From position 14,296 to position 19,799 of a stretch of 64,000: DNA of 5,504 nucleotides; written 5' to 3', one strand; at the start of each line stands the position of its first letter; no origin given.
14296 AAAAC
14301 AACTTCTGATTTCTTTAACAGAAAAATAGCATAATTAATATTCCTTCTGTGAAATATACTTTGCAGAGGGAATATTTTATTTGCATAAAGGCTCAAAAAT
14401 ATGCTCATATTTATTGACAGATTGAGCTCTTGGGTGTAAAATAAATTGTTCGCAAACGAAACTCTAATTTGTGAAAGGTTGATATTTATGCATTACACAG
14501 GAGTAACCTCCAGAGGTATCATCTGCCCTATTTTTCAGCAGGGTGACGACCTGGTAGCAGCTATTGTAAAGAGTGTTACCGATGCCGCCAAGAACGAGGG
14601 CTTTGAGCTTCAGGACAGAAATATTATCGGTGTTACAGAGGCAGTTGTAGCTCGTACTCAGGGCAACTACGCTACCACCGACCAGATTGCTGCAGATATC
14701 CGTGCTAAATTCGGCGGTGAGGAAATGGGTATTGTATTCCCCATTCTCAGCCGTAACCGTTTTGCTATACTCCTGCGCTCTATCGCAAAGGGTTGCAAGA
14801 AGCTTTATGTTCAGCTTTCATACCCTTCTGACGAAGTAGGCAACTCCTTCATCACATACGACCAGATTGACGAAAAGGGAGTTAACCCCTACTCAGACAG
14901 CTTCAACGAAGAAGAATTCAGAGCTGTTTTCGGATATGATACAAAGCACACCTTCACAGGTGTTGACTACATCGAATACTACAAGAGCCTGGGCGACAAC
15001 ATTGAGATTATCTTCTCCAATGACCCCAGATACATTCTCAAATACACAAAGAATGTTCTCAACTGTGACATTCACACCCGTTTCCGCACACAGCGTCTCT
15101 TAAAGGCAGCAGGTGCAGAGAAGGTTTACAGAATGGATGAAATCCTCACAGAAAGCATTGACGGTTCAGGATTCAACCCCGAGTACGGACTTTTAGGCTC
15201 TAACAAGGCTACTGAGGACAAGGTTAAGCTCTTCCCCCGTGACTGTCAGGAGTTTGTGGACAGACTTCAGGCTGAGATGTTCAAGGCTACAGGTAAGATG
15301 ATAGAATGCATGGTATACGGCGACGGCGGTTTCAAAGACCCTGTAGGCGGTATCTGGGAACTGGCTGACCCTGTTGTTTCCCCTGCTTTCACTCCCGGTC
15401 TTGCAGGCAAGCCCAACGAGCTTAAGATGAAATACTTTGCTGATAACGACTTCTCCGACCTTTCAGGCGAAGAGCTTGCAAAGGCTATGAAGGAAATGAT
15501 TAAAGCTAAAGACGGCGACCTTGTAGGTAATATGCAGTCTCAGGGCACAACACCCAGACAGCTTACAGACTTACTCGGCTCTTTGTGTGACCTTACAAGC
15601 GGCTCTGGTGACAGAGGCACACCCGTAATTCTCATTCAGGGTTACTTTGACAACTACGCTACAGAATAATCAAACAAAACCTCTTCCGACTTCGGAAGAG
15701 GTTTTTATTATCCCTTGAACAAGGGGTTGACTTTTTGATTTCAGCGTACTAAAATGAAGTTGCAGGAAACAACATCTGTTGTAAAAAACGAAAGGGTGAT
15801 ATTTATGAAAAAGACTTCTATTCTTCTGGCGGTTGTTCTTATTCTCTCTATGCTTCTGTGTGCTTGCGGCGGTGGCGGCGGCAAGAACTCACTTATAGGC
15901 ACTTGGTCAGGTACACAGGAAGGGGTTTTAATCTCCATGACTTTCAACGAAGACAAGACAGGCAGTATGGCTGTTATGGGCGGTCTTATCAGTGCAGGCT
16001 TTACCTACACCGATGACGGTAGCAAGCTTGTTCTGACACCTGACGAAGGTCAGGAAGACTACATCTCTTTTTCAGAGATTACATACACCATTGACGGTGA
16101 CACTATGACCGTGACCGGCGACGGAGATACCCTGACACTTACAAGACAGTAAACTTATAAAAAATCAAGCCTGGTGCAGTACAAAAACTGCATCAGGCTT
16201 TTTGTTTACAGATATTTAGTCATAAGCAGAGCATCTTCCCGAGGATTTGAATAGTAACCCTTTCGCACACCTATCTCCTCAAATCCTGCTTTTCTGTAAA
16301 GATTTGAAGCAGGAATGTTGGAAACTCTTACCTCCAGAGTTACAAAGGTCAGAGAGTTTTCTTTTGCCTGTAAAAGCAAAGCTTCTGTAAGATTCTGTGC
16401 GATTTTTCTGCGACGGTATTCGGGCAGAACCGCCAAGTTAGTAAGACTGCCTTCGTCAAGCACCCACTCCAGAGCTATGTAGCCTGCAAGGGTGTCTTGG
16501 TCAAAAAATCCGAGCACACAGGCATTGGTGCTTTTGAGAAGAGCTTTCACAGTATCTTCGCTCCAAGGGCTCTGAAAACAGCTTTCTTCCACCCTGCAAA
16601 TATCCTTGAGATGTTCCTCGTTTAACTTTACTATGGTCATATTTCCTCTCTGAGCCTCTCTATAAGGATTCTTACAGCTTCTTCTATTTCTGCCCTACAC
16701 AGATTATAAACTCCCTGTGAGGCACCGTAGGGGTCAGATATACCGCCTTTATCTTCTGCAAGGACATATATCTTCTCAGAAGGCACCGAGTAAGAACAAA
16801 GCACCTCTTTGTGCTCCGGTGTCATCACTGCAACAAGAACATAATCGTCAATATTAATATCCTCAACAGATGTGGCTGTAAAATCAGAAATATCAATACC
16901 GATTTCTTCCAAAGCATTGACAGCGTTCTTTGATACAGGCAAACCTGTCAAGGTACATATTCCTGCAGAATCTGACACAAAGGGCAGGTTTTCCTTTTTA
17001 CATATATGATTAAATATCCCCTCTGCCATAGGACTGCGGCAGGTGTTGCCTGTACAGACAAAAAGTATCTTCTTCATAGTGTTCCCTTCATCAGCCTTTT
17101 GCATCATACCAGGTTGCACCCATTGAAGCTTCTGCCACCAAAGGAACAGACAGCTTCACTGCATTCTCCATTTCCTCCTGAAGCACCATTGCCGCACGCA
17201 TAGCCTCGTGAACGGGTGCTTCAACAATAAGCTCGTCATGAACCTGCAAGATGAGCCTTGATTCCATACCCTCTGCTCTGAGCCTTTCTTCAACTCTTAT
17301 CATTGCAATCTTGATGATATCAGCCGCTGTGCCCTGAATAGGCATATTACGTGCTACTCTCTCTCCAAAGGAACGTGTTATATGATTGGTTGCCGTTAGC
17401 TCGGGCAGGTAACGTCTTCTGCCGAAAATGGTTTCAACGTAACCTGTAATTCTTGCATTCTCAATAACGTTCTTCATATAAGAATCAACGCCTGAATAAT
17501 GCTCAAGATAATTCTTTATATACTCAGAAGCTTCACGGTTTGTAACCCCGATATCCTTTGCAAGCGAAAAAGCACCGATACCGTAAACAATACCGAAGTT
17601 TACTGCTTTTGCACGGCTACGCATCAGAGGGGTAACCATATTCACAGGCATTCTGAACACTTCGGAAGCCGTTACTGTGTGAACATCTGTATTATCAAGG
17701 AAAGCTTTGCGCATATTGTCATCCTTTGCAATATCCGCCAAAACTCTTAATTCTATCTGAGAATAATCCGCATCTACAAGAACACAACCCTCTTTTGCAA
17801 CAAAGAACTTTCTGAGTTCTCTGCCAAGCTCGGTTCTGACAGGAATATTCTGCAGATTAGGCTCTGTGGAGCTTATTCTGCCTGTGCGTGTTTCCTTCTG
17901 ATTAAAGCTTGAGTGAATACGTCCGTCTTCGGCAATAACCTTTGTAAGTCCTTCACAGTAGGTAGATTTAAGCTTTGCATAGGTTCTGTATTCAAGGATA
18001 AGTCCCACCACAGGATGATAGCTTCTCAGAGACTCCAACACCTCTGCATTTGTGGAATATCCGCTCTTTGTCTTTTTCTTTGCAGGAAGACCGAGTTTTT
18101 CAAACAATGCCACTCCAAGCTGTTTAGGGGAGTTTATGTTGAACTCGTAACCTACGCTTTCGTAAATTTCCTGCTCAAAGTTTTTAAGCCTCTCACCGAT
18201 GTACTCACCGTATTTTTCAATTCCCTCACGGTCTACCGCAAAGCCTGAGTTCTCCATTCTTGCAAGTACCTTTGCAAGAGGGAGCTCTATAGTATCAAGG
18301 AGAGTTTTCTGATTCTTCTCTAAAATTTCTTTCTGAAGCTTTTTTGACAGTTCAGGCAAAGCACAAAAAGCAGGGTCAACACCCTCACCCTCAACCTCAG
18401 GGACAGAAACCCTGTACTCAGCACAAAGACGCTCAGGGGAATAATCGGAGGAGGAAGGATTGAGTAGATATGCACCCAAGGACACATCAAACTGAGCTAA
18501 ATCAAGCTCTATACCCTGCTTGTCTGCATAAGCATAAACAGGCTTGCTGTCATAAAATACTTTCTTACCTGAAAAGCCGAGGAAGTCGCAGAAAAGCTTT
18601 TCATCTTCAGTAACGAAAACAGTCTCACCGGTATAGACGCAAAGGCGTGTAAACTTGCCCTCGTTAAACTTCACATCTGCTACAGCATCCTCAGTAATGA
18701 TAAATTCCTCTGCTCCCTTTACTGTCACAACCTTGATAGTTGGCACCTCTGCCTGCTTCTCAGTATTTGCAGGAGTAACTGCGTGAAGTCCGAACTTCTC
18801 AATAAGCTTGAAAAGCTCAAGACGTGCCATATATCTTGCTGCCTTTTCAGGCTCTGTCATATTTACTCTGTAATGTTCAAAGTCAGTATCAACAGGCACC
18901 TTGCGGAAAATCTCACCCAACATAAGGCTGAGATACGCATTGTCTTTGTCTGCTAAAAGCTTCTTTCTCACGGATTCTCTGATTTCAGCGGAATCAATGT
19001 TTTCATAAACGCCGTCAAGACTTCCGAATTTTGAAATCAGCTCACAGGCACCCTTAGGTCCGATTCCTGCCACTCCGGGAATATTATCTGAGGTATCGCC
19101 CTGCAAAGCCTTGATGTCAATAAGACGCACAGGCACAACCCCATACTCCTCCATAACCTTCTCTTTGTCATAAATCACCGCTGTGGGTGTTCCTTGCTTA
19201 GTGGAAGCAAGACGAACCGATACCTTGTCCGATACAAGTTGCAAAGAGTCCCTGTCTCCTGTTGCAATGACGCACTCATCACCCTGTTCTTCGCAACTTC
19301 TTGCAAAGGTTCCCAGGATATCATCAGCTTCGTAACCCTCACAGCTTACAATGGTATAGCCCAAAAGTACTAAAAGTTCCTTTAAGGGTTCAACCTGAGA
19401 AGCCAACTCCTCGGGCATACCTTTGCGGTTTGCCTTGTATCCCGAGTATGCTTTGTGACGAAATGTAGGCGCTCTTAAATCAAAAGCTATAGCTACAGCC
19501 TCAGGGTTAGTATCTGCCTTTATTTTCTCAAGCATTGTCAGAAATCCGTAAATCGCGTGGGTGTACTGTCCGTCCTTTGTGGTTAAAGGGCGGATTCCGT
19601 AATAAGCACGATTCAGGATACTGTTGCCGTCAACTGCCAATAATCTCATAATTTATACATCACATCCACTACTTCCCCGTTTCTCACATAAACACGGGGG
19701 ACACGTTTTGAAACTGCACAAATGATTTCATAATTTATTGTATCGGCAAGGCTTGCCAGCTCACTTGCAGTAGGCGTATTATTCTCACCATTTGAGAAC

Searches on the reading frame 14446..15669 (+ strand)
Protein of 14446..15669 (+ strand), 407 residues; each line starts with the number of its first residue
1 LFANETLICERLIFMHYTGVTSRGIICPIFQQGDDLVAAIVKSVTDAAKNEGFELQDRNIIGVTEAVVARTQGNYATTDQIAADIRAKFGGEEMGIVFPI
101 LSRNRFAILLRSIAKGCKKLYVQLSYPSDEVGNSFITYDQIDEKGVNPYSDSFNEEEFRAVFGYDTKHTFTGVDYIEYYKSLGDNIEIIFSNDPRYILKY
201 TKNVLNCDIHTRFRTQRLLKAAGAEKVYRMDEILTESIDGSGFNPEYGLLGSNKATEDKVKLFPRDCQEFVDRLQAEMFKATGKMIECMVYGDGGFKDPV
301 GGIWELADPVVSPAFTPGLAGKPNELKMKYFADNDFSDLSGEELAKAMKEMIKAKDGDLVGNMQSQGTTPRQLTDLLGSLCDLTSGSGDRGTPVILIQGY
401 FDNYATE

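Call 47: search_protein_families(library=pfam, proteins=[window:14446-15669:+], max_evalue=0.00001)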
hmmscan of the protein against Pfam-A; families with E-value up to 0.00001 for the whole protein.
window:14446-15669:+ (407 aa): 1 family
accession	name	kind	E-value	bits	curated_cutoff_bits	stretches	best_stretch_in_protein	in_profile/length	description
PF01996.21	F420_ligase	-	2.1e-51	174.9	25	1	24-399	1-218/218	F420-0:Gamma-glutamyl ligase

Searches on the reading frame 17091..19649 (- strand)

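Call 47: search_protein_families(library=pfam, proteins=[window:17091-19649:-], max_evalue=0.00001)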
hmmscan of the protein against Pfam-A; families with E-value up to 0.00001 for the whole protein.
window:17091-19649:- (852 aa): 4 families
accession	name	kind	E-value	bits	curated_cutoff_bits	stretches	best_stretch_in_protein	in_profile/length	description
PF00476.26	DNA_pol_A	-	1.4e-159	531.6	34.3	1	476-849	3-381/381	DNA polymerase family A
PF02739.22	5_3_exonuc_N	-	1.1e-55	188.3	34.3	1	3-170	2-164/164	5'-3' exonuclease, N-terminal resolvase-like domain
PF01367.25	5_3_exonuc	-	7.2e-27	94.2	40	1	172-265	2-94/97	5'-3' exonuclease, C-terminal SAM fold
PF22619.2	DNA_polI_exo1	-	1.6e-07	31.7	27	1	352-412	39-100/140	DNA polymerase I, ribonuclease H-like domain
